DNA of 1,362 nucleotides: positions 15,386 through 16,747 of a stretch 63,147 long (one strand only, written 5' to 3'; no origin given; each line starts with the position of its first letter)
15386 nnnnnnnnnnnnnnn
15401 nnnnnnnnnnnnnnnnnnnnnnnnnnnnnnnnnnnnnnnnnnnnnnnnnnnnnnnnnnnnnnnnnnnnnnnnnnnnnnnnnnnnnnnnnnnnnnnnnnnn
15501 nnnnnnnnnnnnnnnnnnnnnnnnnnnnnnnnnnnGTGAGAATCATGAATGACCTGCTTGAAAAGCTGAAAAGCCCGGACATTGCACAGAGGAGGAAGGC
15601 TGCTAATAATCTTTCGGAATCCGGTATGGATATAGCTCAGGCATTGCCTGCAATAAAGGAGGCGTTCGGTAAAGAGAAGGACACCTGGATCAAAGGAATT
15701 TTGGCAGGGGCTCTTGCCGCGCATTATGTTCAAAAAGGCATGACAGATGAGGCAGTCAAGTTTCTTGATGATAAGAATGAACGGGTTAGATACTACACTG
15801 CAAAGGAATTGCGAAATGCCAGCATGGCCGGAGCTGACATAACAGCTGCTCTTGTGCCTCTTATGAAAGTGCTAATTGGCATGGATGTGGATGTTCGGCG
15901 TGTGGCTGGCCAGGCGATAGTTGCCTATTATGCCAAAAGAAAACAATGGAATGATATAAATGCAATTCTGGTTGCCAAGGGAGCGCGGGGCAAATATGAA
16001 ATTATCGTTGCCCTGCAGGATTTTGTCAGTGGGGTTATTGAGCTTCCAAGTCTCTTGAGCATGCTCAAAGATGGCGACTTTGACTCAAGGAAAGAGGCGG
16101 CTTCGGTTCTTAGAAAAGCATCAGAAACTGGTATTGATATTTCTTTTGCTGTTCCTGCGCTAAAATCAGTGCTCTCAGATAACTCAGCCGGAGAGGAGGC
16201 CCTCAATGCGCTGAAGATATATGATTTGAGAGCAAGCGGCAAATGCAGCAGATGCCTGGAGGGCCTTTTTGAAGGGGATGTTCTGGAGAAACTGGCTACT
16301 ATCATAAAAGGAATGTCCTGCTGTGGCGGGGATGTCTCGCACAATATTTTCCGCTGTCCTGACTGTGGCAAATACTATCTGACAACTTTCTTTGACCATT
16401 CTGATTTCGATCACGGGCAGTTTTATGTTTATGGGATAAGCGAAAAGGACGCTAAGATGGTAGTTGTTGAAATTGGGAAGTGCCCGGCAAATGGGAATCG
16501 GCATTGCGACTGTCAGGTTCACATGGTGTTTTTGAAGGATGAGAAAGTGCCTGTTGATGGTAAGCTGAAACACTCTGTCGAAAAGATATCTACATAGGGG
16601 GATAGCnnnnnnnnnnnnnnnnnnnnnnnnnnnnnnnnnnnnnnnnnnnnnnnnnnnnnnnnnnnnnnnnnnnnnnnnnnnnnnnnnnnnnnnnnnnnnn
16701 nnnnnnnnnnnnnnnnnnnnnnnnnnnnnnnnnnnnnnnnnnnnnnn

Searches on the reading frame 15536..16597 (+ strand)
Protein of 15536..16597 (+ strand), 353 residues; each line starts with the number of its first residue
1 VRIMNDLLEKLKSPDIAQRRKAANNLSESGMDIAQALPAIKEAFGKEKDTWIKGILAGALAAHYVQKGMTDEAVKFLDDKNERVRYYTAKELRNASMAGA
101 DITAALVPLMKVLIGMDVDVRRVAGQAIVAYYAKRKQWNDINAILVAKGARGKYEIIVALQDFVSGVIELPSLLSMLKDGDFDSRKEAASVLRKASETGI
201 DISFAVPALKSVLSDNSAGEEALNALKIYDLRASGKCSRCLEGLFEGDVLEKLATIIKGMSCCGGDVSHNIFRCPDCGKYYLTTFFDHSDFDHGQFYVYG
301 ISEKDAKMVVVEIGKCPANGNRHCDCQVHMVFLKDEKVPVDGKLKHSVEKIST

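Call 14: search_protein_families(library=pfam, proteins=[window:15536-16597:+], max_evalue=0.01)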
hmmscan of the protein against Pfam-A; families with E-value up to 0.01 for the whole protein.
window:15536-16597:+ (353 aa): 2 families
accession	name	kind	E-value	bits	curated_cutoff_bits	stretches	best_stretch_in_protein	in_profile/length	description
PF13646.12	HEAT_2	-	1.3e-07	32.2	27.7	0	6-60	35-87/88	HEAT repeats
PF02985.28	HEAT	-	8.5e-06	26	23.5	0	170-193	2-25/31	HEAT repeat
